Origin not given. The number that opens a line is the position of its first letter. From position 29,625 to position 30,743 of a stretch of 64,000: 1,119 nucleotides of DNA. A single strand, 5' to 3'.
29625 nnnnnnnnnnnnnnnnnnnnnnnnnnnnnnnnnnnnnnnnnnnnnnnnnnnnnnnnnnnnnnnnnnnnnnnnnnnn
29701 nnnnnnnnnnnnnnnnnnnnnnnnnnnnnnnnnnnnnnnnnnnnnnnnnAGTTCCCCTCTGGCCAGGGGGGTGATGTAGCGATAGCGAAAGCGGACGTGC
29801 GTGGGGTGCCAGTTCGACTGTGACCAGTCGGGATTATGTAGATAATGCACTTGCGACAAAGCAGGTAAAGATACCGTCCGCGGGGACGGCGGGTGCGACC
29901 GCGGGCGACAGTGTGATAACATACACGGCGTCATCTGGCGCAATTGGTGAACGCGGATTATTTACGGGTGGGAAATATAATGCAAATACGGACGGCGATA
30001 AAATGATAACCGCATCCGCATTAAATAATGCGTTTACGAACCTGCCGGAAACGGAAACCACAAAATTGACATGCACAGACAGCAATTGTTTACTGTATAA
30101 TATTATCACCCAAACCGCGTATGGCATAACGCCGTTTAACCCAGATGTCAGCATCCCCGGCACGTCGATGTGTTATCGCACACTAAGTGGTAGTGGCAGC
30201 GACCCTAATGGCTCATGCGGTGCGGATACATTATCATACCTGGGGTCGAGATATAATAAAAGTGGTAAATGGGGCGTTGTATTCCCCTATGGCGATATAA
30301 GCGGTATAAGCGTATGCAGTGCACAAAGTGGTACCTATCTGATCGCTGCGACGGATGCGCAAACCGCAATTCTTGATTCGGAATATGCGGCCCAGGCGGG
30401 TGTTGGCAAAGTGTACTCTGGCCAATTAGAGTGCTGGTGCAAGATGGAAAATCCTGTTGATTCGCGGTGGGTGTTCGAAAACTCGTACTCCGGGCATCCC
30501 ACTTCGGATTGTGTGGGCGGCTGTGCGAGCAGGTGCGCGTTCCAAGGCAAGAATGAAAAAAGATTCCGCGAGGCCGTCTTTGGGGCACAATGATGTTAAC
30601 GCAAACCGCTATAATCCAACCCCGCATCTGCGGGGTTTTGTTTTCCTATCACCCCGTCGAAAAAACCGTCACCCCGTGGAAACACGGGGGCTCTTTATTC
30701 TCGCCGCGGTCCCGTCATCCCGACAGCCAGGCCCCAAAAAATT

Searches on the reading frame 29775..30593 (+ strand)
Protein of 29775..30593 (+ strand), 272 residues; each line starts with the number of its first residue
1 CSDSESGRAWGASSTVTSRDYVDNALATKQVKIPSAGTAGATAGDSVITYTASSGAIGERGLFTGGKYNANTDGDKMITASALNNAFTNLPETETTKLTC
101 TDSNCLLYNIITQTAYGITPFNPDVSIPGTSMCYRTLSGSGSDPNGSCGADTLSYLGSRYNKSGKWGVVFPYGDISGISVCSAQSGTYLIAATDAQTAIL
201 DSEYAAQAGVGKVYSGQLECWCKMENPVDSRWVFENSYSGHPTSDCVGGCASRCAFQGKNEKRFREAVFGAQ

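Call 9: search_protein_families(library=pfam, proteins=[window:29775-30593:+], max_evalue=1)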
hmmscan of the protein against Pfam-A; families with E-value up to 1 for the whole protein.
window:29775-30593:+ (272 aa): 0 families

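Call 10: search_protein_families(library=ncbifam, proteins=[window:29775-30593:+], max_evalue=1)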
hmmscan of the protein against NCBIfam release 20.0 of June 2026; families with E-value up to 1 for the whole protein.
window:29775-30593:+ (272 aa): 0 families

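Call 13: find_homologous_proteins(query=window:29775-30593:+)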
Query window:29775-30593:+ (272 aa): 67 proteins with E <= 0.001 among 1094 candidates.
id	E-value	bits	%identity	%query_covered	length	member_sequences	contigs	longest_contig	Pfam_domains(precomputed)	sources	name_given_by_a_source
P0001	5.4e-174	595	100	97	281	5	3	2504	-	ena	-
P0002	8.6e-103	362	67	97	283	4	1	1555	-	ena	-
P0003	4.3e-102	359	69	97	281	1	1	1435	-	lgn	-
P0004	5.4e-101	356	68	96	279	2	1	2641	-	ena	-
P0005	2.4e-100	354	66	97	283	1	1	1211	-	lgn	-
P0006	1.7e-98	347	67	97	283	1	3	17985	-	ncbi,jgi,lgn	-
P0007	2.0e-94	334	64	97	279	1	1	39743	-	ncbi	-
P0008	7.0e-89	316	61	97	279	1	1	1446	-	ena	-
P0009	3.4e-87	310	60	94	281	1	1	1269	-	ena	-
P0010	1.5e-86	308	61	95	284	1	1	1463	-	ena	-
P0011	1.4e-84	302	59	98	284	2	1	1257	-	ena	-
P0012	3.2e-83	297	58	99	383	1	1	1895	-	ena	-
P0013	7.7e-83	296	58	99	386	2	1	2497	-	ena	-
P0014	7.6e-81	290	57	94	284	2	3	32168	-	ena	-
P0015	5.2e-79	284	56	95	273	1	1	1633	-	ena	-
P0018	6.2e-59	218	41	96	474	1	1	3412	-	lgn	-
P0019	4.2e-58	215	48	96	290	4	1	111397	-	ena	-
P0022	8.9e-50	188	39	95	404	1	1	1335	-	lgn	-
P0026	3.9e-47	179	44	96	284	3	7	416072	-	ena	-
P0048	1.4e-31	128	38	91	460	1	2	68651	-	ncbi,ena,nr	ncbi:MAG: hypothetical protein J5611_03370 [Alphaproteobacteria bacterium]|nr:hypothetical protein [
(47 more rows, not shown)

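Call 15: find_encoding_contigs(protein=P0001, flank=5000)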
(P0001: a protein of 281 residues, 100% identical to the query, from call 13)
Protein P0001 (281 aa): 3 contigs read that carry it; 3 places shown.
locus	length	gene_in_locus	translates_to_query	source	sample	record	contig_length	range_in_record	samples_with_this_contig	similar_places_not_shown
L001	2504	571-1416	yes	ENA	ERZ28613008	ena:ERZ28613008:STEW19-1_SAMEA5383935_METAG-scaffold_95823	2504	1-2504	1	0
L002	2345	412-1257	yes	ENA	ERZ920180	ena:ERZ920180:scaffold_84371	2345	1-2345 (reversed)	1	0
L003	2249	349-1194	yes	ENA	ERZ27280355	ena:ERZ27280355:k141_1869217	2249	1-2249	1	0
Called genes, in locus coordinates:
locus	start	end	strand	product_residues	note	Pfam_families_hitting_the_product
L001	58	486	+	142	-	-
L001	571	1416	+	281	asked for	-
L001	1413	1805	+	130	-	-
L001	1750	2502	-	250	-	?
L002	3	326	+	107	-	?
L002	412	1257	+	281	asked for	-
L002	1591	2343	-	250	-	?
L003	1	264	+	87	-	?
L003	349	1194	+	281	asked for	-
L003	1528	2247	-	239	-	?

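Call 16: find_encoding_contigs(protein=P0026, flank=6000, max_places=4)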
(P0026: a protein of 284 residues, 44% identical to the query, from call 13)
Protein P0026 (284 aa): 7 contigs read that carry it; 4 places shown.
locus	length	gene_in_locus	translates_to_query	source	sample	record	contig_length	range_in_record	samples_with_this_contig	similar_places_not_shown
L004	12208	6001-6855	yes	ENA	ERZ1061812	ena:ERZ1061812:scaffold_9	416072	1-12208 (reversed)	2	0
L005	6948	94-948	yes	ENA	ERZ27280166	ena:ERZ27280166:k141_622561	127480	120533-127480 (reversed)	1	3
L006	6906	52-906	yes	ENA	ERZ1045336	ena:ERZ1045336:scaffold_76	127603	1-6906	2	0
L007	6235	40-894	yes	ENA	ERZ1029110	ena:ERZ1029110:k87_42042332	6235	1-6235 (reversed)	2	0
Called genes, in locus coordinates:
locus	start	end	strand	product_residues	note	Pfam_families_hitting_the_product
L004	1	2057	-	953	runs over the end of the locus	-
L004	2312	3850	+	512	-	PF17251:Pom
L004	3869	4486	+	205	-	-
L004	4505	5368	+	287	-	PF11276:DUF3078 (weak)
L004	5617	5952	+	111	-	-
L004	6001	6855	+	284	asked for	-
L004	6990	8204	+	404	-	PF00579:tRNA-synt_1b, PF22421:SYY_C-terminal, PF01479:S4 (weak)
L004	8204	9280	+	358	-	PF11932:DUF3450 (faint), PF01551:Peptidase_M23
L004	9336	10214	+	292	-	PF01636:APH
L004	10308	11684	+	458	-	PF22694:CtpB_N-like, PF00595:PDZ, PF13180:PDZ_2, PF17820:PDZ_6, PF03572:Peptidase_S41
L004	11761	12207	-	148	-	?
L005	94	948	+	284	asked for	-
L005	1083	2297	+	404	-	PF00579:tRNA-synt_1b, PF22421:SYY_C-terminal, PF01479:S4 (weak)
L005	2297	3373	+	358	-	PF11932:DUF3450 (faint), PF01551:Peptidase_M23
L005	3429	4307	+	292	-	PF01636:APH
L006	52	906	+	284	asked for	-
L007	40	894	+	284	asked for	-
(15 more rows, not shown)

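Call 29: find_related_loci(query=A5, collection=genome_contigs, flank=3000)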
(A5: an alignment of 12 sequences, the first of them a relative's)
Query A5 (281 aa) in genome_contigs; peptide patterns used: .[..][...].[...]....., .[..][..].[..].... (x = any residue, [..] = any of these).
83 stretches matched a pattern; 51 encode a relative of the query (tblastn E <= 1e-3); 51 distinct loci.
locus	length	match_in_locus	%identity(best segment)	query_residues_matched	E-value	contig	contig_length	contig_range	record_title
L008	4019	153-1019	43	4-281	1e-58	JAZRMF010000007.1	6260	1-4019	MAG: Candidatus Enterousia sp. isolate T1900045428_YK20190119.MAGScoT_cleanbin_000014 SGB_7076_k141_2727801, whole genom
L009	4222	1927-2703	42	25-279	3e-48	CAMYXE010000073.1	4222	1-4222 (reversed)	MAG TPA_asm: uncultured proteobacterium isolate SRR10912533_bin.58_metaWRAP_v1.3_MAG genome assembly, contig: ERZ1421001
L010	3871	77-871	40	26-280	3e-44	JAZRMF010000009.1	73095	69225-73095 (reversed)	MAG: Candidatus Enterousia sp. isolate T1900045428_YK20190119.MAGScoT_cleanbin_000014 SGB_7076_k141_1748026, whole genom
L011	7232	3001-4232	42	4-279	6e-43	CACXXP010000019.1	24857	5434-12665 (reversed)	MAG: uncultured proteobacterium isolate RUG11692 genome assembly, contig: RUG11692_asm_19, whole genome shotgun sequence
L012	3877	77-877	40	26-280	9e-39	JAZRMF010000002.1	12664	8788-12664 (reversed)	MAG: Candidatus Enterousia sp. isolate T1900045428_YK20190119.MAGScoT_cleanbin_000014 SGB_7076_k141_2138542, whole genom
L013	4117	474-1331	37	5-280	4e-37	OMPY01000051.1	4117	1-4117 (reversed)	uncultured proteobacterium isolate RUG774 genome assembly, contig: scaffold_12377, whole genome shotgun sequence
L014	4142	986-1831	40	9-281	4e-35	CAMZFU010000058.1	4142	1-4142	MAG TPA_asm: uncultured proteobacterium isolate SRR10912535_bin.38_metaWRAP_v1.3_MAG genome assembly, contig: ERZ1421001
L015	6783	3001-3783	50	4-128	1e-33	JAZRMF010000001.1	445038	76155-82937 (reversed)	MAG: Candidatus Enterousia sp. isolate T1900045428_YK20190119.MAGScoT_cleanbin_000014 SGB_7076_k141_1157352, whole genom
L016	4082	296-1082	54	5-126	3e-33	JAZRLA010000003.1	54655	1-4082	MAG: Candidatus Enterousia sp. isolate T1900045443_YK20190134.MAGScoT_cleanbin_000016 SGB_7130_k141_1064722, whole genom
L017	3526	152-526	54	5-126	2e-32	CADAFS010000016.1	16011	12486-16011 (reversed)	MAG: uncultured proteobacterium isolate RUG13256 genome assembly, contig: RUG13256_asm_16, whole genome shotgun sequence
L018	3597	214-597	53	4-126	2e-32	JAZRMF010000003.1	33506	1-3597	MAG: Candidatus Enterousia sp. isolate T1900045428_YK20190119.MAGScoT_cleanbin_000014 SGB_7076_k141_1621, whole genome s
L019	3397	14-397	54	5-129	2e-32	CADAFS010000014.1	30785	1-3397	MAG: uncultured proteobacterium isolate RUG13256 genome assembly, contig: RUG13256_asm_14, whole genome shotgun sequence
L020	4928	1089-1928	55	5-126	4e-32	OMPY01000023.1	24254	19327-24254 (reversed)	uncultured proteobacterium isolate RUG774 genome assembly, contig: scaffold_2242, whole genome shotgun sequence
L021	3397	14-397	53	5-129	1e-31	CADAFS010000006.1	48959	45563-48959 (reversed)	MAG: uncultured proteobacterium isolate RUG13256 genome assembly, contig: RUG13256_asm_6, whole genome shotgun sequence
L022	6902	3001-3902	59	3-126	3e-31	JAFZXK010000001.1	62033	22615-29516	MAG: Alphaproteobacteria bacterium isolate RGIG8185 Water_buffalos_Rumen-3__c166433, whole genome shotgun sequence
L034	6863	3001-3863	49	1-127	1e-29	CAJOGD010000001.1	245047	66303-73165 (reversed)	uncultured Alphaproteobacteria bacterium isolate Red_deer_3_mag_193 genome assembly, contig: scaffold_106, whole genome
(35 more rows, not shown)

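Call 34: predict_structure(alignment_id=A3)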
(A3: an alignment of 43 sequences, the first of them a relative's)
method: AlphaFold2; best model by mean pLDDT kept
length: 281 residues; sequences in the alignment: 43
mean_pLDDT: 72.0   pTM: 0.57
mean pLDDT of the five models: 72.0, 71.5, 71.2, 70.3, 69.0
residues with pLDDT >= 90: 127; 70-90: 31; 50-70: 44; < 50: 79
segments of 3 or more residues with pLDDT < 50: 1-31, 34-52, 64-66, 96-107, 116-119, 121-127
pLDDT, mean of each block of 10 residues (from residue 1): 34 34 40 44 32 50 53 68 66 50 50 55 50 91 91 81 91 95 95 96 97 95 95 93 95 95 97 88 39
secondary structure, 60 per line:
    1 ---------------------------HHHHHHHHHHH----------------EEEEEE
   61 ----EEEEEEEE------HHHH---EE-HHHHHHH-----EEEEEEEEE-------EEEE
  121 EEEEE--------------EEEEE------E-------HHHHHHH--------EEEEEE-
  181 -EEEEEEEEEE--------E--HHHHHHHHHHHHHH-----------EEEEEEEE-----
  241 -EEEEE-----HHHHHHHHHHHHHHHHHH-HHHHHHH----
elements in order: H28-38 E55-60 E65-72 H79-82 H89-95 E101-109 E117-125 E140-144 H159-165 E174-179 E182-191 H203-216 E228-235 E242-246 H252-269 H271-277

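Call 38: fold_search(model_id=the predicted structure, library=pdb)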
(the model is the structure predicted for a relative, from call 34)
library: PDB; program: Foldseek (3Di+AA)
matches with E <= 10: 17; with E <= 0.001: 0
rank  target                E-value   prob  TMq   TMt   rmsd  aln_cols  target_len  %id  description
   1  2ptw                  4.2e+00  0.02  0.08  0.06   9.6        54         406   20  Crystal Structure of the T. brucei enolase complexed with sulphate, identification of a metal binding site IV (released 2007-11-20)
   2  8qc2_A                4.5e+00  0.01  0.10  0.08  12.6       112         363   11  Crystal structure of NAD-dependent glycoside hydrolase from Flavobacterium sp. (strain K172) in complex with co-factor (released 2023-12-27)
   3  2vfc_B                5.0e+00  0.01  0.09  0.09  14.0       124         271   10  The structure of Mycobacterium marinum arylamine N-acetyltransferase in complex with CoA (released 2007-12-18)
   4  6wft_1                5.0e+00  0.01  0.09  0.05  20.0       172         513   15  BatAAV-10HB - genome-containing particles (released 2020-06-24)
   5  9ec0_D                5.0e+00  0.01  0.10  0.11  22.3       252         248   10  Structure of the CARMIL dimer bound to Capping Protein (released 2026-01-21)
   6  8cy7_A                5.0e+00  0.01  0.10  0.04  20.4       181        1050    7  SARS-CoV-2 Spike protein in complex with a pan-sarbecovirus nanobody 2-34 (released 2022-07-06)
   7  1xn5_MODEL_1_A        5.7e+00  0.01  0.09  0.13  14.8       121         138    7  Solution Structure of Bacillus halodurans Protein BH1534: The Northeast Structural Genomics Consortium Target  (released 2004-12-14)
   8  9yx2_T                5.7e+00  0.01  0.09  0.07  15.2       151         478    9  Structure of the long chain acyl-CoA carboxylase complex from Mycobacterium smegmatis with ATP, bicarbonate, and propi (released 2025-11-26)
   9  2oqz                  6.0e+00  0.02  0.11  0.13   6.1        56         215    9  The crystal structure of sortase B from B.anthracis in complex with AAEK2 (released 2007-06-19)
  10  4nzr_M                7.6e+00  0.03  0.08  0.07  12.0        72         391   18  Crystal structure of the antibody-binding region of Protein M (Protein M TD) in complex with anti-HIV antibody PGT135  (released 2014-02-19)
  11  4ix2_D                7.6e+00  0.01  0.08  0.07  12.0        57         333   10  Inosine 5'-monophosphate dehydrogenase from Vibrio cholerae, deletion mutant, complexed with IMP (released 2013-02-06)
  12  5myu_MODEL_1_a        8.1e+00  0.03  0.10  0.19  18.6        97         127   18  VipA-N2/VipB contracted sheath of type VI secretion system (released 2017-08-02)
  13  7y5e_WB               9.1e+00  0.03  0.14  0.23   9.5        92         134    9  In situ single-PBS-PSII-PSI-LHCs megacomplex. (released 2023-02-01)
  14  4ce4_O                9.1e+00  0.01  0.10  0.21  13.1        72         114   15  39S large subunit of the porcine mitochondrial ribosome (released 2013-12-18)
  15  5em1                  9.1e+00  0.01  0.13  0.21   8.3        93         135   14  Crystal structure of ragweed allergen Amb a 8 (released 2016-06-08)
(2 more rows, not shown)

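Call 53: search_protein_families(library=phrogs, proteins=[P0001, L015:3373-4347:+, L034:3450-4457:+], max_evalue=0.1)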
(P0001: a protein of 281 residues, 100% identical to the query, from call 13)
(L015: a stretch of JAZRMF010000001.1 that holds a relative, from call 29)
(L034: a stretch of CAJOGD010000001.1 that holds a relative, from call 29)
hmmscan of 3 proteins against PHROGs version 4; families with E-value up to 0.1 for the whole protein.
P0001 (281 aa): 0 families

L015:3373-4347:+ (325 aa): 0 families

L034:3450-4457:+ (336 aa): 0 families

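Call 54: search_protein_families(library=pfam, proteins=[L015:3373-4347:+, L034:3450-4457:+, P0019, P0026, P0012, P0048, P0018, P0022], max_evalue=0.1)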
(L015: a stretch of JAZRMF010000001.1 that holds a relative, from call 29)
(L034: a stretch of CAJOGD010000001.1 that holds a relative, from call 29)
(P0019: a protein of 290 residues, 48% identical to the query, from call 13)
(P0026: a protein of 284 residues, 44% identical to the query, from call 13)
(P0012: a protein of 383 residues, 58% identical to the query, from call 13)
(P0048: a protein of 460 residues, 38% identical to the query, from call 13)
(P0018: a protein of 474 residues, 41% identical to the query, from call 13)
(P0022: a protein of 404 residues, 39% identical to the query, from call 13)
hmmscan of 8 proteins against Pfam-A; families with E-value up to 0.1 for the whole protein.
L015:3373-4347:+ (325 aa): 0 families

L034:3450-4457:+ (336 aa): 1 family
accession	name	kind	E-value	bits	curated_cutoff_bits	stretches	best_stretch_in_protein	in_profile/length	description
PF21765.4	CUB_A2MG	-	0.092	13.6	27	0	100-144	16-59/62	A2MG, CUB domain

P0019 (290 aa): 0 families

P0026 (284 aa): 0 families

P0012 (383 aa): 0 families

P0048 (460 aa): 1 family
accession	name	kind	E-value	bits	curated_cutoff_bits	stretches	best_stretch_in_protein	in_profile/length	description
PF21519.2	Tailspike_C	-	0.019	15.4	27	0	127-161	13-47/72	Tailspike protein, C-terminal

P0018 (474 aa): 1 family
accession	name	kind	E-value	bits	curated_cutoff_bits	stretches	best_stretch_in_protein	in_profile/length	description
PF12561.13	TagA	-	0.076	14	25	0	323-349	11-37/99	ToxR activated gene A lipoprotein domain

P0022 (404 aa): 0 families

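Call 55: search_solved_structures(query=A3, max_evalue=1)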
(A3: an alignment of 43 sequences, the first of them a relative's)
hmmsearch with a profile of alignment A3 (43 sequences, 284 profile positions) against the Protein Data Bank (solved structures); distinct sequences matched with E-value up to 1: 0.

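Call 65: find_encoding_contigs(protein=window:29820-30590:+, flank=1500, max_places=6)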
Protein seq(257 aa) (257 aa): no gene with exactly this product is on record in the collection.

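Call 66: list_cluster_members(proteins=[P0001, P0068])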
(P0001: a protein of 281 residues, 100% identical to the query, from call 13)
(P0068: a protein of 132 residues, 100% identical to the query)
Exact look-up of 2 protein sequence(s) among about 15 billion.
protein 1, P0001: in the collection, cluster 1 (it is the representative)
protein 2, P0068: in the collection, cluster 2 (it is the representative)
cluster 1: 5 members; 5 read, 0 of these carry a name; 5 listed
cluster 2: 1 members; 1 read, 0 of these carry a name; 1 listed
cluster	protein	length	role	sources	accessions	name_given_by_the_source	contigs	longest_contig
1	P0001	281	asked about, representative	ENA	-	-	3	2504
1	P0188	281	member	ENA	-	-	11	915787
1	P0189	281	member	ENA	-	-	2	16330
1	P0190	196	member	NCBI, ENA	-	-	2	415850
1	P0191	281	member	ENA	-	-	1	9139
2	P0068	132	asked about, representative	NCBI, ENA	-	-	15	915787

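Call 78: fold_search(model_id=the predicted structure, library=viral)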
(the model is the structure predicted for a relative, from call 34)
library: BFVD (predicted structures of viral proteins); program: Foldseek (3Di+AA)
matches with E <= 10: 92; with E <= 0.001: 0
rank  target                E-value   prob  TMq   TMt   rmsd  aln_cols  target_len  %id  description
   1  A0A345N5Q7            5.0e-01  0.11  0.13  0.12  15.3       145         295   12  (no name in the UniProt tables at hand)
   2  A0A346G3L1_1          8.0e-01  0.06  0.07  0.04  19.1       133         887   14  (no name in the UniProt tables at hand)
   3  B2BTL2                1.0e+00  0.02  0.10  0.14  16.4       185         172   11  Uncharacterized protein [Lactococcus phage 1706]
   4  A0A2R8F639            1.1e+00  0.08  0.10  0.11  24.2       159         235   11  39kDa core protein OPG130 [Cowpox virus]
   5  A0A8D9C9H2            1.1e+00  0.01  0.10  0.05  24.3       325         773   12  Uncharacterized protein [uncultured marine phage]
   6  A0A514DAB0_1          1.4e+00  0.02  0.11  0.04  25.0       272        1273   11  Genome polyprotein [Picornavirales sp.]
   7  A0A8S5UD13            1.7e+00  0.02  0.10  0.06  27.2       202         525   11  Minor tail protein gp31 C-terminal domain-containing protein [Siphoviridae sp. ctgN495]
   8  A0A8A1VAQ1            1.8e+00  0.04  0.09  0.10  20.1       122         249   20  (no name in the UniProt tables at hand)
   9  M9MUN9                2.2e+00  0.02  0.10  0.09  24.9       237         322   10  (no name in the UniProt tables at hand)
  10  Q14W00                2.2e+00  0.01  0.11  0.06  22.1       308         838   12  mitogen-activated protein kinase kinase [Ranid herpesvirus 2]
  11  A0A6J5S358            2.4e+00  0.04  0.08  0.03  26.5       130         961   21  Major tropism determinant N-terminal domain-containing protein [uncultured Caudovirales phage]
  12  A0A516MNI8            2.4e+00  0.03  0.07  0.03  30.4       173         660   14  (no name in the UniProt tables at hand)
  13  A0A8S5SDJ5            2.4e+00  0.01  0.09  0.06  32.4       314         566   13  Tail fiber protein [Siphoviridae sp. ctnpt50]
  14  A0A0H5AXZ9            2.8e+00  0.02  0.13  0.06  17.7       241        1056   13  Putative SGNH hydrolase-type esterase domain protein [Pseudomonas phage KPP21]
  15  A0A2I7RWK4            2.9e+00  0.02  0.13  0.04  30.3       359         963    8  Uncharacterized protein [Vibrio phage 1.245.O._10N.261.54.C7]
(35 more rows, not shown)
